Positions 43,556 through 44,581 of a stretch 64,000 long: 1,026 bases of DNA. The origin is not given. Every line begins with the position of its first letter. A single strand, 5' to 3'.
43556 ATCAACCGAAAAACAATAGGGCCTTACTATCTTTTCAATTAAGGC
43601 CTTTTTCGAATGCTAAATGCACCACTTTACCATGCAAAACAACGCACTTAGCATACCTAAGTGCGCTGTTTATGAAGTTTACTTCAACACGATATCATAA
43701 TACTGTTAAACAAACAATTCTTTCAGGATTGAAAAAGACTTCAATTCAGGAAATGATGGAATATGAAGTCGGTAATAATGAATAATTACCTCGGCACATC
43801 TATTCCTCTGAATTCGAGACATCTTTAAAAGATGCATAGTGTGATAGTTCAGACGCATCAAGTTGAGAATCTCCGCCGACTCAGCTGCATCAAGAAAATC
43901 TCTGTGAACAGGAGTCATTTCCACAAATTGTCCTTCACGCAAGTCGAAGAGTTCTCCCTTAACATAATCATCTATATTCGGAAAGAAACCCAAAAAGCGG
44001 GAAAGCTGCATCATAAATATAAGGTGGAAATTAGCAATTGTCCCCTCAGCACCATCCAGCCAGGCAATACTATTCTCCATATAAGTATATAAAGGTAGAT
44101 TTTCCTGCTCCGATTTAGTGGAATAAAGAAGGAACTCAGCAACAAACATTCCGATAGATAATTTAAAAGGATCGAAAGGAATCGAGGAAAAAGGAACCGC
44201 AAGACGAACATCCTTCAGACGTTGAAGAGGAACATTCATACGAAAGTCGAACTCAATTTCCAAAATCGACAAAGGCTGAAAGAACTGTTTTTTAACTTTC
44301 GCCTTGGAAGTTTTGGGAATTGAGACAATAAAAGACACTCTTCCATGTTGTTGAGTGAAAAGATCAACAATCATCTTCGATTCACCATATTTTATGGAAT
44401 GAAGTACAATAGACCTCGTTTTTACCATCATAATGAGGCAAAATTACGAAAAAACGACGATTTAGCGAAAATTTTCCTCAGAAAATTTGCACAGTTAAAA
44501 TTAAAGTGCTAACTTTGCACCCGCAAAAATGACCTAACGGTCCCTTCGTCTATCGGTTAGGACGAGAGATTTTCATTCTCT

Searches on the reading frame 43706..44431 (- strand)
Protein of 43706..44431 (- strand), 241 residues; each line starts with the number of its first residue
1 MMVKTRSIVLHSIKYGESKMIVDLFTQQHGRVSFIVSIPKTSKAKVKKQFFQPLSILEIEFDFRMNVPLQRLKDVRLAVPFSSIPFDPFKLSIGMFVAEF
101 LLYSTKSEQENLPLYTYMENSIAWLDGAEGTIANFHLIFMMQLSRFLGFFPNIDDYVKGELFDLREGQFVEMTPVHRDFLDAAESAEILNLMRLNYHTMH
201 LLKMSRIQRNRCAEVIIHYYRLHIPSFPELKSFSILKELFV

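Call 72: search_protein_families(library=ncbifam, proteins=[window:43706-44431:-], max_evalue=0.01)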
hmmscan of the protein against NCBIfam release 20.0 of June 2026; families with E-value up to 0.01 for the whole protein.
window:43706-44431:- (241 aa): 1 family
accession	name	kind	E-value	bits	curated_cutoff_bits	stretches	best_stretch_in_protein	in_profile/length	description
TIGR00613.1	reco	equivalog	6.9e-19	68.2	48.7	1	4-155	2-149/239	DNA repair protein RecO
